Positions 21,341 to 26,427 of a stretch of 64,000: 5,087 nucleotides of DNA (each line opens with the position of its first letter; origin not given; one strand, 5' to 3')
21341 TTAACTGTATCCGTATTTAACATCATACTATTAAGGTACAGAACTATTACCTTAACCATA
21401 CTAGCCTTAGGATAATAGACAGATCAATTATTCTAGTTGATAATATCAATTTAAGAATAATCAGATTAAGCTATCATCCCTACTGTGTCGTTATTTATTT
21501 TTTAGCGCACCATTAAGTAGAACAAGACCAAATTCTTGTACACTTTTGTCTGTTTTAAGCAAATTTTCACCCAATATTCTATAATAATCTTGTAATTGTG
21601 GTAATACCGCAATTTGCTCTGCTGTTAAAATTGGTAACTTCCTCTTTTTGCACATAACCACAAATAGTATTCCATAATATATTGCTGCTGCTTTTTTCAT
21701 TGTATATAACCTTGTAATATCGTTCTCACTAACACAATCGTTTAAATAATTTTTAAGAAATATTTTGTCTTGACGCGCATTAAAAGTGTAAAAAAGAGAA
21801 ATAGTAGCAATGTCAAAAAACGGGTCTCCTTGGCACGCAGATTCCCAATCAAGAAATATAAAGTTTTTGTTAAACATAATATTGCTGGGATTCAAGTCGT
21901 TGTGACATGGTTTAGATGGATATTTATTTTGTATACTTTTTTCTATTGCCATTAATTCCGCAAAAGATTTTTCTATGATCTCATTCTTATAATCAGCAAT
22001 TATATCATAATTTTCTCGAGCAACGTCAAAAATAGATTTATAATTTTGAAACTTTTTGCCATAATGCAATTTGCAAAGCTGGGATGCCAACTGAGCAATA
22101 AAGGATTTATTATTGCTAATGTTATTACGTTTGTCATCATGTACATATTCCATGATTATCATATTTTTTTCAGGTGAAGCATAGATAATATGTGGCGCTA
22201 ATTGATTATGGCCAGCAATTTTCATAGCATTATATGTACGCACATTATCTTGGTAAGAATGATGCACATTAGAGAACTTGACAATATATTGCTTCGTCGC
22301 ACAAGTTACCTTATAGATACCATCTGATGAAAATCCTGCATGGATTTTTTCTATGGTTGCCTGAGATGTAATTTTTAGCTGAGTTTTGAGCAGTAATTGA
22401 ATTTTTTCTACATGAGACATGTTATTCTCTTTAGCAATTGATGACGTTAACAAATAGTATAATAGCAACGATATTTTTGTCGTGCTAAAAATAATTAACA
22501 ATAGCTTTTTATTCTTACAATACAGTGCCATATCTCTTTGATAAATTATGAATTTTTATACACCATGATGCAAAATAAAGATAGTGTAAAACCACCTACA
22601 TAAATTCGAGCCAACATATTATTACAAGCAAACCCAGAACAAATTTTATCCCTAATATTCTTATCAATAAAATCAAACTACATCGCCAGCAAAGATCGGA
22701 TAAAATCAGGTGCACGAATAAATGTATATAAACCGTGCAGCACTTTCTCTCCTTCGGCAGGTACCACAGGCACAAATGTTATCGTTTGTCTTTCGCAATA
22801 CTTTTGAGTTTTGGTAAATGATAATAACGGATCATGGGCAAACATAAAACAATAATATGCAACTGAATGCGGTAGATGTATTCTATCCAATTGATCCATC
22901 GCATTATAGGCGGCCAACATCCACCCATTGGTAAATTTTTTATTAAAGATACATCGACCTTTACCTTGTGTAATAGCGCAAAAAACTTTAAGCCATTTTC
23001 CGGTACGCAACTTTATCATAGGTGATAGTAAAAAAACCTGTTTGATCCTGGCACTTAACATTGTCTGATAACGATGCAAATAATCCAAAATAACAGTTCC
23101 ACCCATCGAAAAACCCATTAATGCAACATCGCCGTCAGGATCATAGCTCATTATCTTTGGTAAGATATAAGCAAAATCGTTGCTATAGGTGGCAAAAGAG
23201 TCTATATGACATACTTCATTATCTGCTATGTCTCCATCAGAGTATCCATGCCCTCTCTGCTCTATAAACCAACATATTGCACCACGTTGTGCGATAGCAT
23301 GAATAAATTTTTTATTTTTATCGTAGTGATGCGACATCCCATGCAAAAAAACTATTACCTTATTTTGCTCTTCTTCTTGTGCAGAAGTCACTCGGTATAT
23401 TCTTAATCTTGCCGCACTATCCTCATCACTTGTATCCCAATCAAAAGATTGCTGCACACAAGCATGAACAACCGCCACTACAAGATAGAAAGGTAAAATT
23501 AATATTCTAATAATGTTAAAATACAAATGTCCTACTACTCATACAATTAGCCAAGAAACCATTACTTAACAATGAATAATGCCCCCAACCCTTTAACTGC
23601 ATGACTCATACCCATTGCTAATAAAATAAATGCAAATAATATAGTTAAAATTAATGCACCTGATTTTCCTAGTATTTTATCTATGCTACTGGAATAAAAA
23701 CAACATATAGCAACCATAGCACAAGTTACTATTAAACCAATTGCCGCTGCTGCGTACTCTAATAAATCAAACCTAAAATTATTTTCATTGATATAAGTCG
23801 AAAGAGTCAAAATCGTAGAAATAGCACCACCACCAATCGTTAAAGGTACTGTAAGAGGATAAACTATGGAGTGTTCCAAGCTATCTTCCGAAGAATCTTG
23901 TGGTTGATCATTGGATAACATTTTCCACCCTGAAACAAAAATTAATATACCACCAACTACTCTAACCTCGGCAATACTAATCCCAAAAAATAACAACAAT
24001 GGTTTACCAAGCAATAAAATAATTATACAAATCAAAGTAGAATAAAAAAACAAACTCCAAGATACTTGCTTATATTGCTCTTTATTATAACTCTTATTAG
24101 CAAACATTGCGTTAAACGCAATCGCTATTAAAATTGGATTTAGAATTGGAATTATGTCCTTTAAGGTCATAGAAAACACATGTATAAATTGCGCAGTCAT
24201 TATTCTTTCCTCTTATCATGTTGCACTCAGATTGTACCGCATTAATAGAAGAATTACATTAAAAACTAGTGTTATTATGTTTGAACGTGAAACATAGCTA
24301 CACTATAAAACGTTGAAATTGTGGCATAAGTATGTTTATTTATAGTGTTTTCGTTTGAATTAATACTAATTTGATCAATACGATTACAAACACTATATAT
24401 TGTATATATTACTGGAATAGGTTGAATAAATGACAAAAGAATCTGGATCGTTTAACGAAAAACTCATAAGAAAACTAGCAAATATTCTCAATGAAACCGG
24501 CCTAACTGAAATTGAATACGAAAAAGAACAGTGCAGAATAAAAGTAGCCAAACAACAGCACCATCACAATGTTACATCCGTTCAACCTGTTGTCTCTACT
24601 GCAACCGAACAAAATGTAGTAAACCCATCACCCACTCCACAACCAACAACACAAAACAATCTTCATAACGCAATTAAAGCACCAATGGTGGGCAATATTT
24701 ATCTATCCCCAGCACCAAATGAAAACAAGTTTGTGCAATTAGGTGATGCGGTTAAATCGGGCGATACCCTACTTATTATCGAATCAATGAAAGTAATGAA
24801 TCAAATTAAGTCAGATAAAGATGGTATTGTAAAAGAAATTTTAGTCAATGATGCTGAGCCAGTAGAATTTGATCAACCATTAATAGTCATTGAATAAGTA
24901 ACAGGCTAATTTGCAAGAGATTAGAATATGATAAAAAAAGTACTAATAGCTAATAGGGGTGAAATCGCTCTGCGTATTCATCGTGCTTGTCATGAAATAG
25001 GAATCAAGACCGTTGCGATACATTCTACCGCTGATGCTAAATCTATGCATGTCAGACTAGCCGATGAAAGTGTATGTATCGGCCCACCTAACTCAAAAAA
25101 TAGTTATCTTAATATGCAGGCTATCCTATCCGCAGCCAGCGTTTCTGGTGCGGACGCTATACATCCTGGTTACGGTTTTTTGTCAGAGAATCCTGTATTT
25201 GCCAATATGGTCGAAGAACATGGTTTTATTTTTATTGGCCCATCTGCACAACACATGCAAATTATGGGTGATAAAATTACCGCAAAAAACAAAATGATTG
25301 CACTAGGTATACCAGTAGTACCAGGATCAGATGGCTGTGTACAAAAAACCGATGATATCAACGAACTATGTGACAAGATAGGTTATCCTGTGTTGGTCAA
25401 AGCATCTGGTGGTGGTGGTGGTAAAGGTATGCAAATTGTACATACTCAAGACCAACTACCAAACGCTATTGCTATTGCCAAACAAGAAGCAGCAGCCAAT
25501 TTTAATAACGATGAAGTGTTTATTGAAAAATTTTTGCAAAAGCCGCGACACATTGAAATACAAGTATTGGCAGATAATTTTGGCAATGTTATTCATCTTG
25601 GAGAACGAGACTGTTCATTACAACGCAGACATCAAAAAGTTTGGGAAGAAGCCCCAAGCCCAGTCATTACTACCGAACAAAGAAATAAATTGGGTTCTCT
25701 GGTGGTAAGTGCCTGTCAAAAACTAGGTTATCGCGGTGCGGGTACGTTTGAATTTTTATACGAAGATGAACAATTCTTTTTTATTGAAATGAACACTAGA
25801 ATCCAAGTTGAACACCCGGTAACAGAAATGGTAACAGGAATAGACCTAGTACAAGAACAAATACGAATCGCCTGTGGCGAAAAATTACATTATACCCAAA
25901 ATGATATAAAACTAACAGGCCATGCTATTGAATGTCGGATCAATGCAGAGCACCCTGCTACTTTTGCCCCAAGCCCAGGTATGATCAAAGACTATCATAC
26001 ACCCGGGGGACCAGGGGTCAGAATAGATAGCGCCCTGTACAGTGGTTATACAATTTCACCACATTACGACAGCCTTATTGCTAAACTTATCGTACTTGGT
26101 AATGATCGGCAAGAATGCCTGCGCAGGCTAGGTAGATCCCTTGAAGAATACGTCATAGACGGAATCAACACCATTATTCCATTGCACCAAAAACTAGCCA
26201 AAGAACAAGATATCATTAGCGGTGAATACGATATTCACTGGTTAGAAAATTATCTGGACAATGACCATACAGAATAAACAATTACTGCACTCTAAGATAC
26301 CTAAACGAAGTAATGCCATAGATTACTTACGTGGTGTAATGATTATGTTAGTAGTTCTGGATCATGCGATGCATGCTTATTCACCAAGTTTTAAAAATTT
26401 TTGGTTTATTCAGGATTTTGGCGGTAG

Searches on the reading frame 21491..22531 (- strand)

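Call 16: search_protein_families(library=ncbifam, proteins=[window:21491-22531:-], max_evalue=0.00001)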
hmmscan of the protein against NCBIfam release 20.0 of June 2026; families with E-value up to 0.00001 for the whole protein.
window:21491-22531:- (346 aa): 3 families
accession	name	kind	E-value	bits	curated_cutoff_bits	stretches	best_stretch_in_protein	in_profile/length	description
NF041256.1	GntI_guanitoxin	equivalog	3.6e-15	56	357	1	55-288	13-256/282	guanitoxin biosynthesis pre-guanitoxin N-oxide kinase GntI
TIGR02721.1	ycfN_thiK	equivalog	1.2e-09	37.8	299.45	1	70-266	10-205/256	thiamine kinase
NF003558.0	PRK05231.1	equivalog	1.8e-06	27.2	271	1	169-286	149-277/322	homoserine kinase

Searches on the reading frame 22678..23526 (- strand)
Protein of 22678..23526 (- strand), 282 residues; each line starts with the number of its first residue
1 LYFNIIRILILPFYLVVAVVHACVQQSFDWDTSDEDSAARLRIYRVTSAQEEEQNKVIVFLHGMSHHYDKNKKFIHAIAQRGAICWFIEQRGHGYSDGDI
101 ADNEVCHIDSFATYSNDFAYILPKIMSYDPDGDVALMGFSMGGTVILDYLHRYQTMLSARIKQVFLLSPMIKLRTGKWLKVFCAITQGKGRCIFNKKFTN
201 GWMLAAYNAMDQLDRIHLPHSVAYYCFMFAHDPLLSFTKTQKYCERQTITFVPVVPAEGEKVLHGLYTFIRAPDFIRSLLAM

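Call 16: search_protein_families(library=ncbifam, proteins=[window:22678-23526:-], max_evalue=0.00001)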
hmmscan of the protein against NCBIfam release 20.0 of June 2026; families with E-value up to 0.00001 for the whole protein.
window:22678-23526:- (282 aa): 3 families
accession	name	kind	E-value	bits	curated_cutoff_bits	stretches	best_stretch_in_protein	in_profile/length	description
NF008019.0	PRK10749.1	equivalog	8.2e-11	41.5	362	1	49-179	48-176/335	lysophospholipase L2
NF052543.1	PhlpBipLPA4030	equivalog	1.8e-10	40.6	450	1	52-188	67-196/312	phospholipase BipL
TIGR03695.1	menH_SHCHC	equivalog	6.6e-07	29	208.55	1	55-165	2-100/252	2-succinyl-6-hydroxy-2,4-cyclohexadiene-1-carboxylate synthase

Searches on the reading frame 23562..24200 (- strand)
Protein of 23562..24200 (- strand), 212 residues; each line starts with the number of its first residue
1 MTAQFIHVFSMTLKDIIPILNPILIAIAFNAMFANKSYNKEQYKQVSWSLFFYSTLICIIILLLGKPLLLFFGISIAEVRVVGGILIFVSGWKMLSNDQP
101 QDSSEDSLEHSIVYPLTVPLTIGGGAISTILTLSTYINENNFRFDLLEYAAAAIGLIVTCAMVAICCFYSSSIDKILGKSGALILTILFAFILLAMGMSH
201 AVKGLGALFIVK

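Call 16: search_protein_families(library=ncbifam, proteins=[window:23562-24200:-], max_evalue=0.00001)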
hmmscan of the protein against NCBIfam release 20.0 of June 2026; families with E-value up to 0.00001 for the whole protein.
window:23562-24200:- (212 aa): 4 families
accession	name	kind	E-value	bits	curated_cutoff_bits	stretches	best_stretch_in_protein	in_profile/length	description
NF008228.0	PRK10995.1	equivalog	6e-24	84.5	162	1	4-206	3-214/223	MarC family NAAT transporter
TIGR00427.1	TIGR00427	subfamily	3.1e-23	82.6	99.2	1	7-205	5-201/201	NAAT family transporter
NF008320.0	PRK11111.1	equivalog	3.4e-19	69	216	1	14-209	16-210/215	YchE family NAAT transporter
NF008010.0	PRK10739.1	equivalog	3.4e-09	37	215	1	36-204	29-190/197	YhgN family NAAT transporter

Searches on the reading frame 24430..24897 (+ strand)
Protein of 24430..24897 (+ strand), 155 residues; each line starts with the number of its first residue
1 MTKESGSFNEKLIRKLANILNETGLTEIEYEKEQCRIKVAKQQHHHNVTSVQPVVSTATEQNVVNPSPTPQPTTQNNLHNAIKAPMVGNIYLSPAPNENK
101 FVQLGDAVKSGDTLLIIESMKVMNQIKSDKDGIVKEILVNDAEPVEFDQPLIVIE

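Call 30: search_protein_families(library=ncbifam, proteins=[window:24430-24897:+], max_evalue=1e-10)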
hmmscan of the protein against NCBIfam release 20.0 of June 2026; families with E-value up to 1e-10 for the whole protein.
window:24430-24897:+ (155 aa): 7 families
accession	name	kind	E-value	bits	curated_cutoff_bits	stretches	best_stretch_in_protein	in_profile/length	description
TIGR00531.1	BCCP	equivalog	3.5e-37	128.3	115.2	1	11-155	4-155/156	acetyl-CoA carboxylase biotin carboxyl carrier protein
NF006761.0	PRK09282.1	domain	6e-21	74.5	402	1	25-155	466-590/591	pyruvate carboxylase subunit B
NF004173.0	PRK05641.1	equivalog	1.1e-17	65.1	199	1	29-153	35-151/153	putative acetyl-CoA carboxylase biotin carboxyl carrier protein subunit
NF005457.0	PRK07051.1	equivalog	1.8e-17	63.2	87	1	80-155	4-79/80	acetyl-CoA carboxylase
NF010643.0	PRK14040.1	subfamily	5.2e-15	54.9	892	1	29-154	476-594/595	oxaloacetate decarboxylase subunit alpha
TIGR01108.1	oadA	equivalog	2.9e-14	52.4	756.5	1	27-149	467-580/582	sodium-extruding oxaloacetate decarboxylase subunit alpha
NF005117.0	PRK06549.1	equivalog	4.2e-11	43.6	159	1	33-154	17-129/130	acetyl-CoA carboxylase biotin carboxyl carrier protein subunit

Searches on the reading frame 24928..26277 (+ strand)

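Call 30: search_protein_families(library=ncbifam, proteins=[window:24928-26277:+], max_evalue=1e-10)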
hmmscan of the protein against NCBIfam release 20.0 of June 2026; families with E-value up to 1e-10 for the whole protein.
window:24928-26277:+ (449 aa): 20 families
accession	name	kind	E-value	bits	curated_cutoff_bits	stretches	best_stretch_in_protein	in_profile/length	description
NF006367.0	PRK08591.1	subfamily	1.9e-226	752.1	597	1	1-445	1-447/451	acetyl-CoA carboxylase biotin carboxylase subunit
TIGR00514.1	accC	equivalog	5.6e-212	704.5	626.5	1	1-444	1-446/449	acetyl-CoA carboxylase biotin carboxylase subunit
NF006406.0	PRK08654.1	equivalog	1.4e-202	673.6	739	1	1-442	1-443/499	acetyl-CoA carboxylase biotin carboxylase subunit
NF004085.0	PRK05586.1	equivalog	1.6e-192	640.4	723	1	1-444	1-446/448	acetyl-CoA carboxylase biotin carboxylase subunit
NF009471.0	PRK12833.1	equivalog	1e-185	617.8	686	1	2-447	5-452/467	acetyl-CoA carboxylase biotin carboxylase subunit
NF009554.0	PRK12999.1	equivalog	7.4e-176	587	965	1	1-441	4-454/1147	pyruvate carboxylase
NF006286.0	PRK08462.1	equivalog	7.4e-173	575.5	740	1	2-442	4-444/445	acetyl-CoA carboxylase biotin carboxylase subunit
NF005525.0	PRK07178.1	equivalog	2.5e-169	563.9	768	1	1-442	1-442/471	acetyl-CoA carboxylase biotin carboxylase subunit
NF006287.0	PRK08463.1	equivalog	9e-164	545.8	775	1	1-444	1-446/479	acetyl-CoA carboxylase subunit A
TIGR01235.1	pyruv_carbox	equivalog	2e-157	525.7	1114.45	1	4-440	1-449/1143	pyruvate carboxylase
TIGR02712.1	urea_carbox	equivalog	2.9e-144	482.4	1303.85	1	3-445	2-445/1201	urea carboxylase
TIGR01369.1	CPSaseII_lrg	equivalog_domain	5.6e-20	70.6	1027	1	92-327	646-876/1052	carbamoyl-phosphate synthase (glutamine-hydrolyzing) large subunit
NF003671.0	PRK05294.1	equivalog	1.6e-16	59.2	599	1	92-324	643-870/1058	carbamoyl-phosphate synthase large subunit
NF002378.0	PRK01372.1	subfamily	5.3e-15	54.9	243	1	112-290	97-269/305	D-alanine--D-alanine ligase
TIGR01205.1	D_ala_D_alaTIGR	subfamily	1.1e-14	54.1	245.65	1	87-290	78-285/318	D-alanine--D-alanine ligase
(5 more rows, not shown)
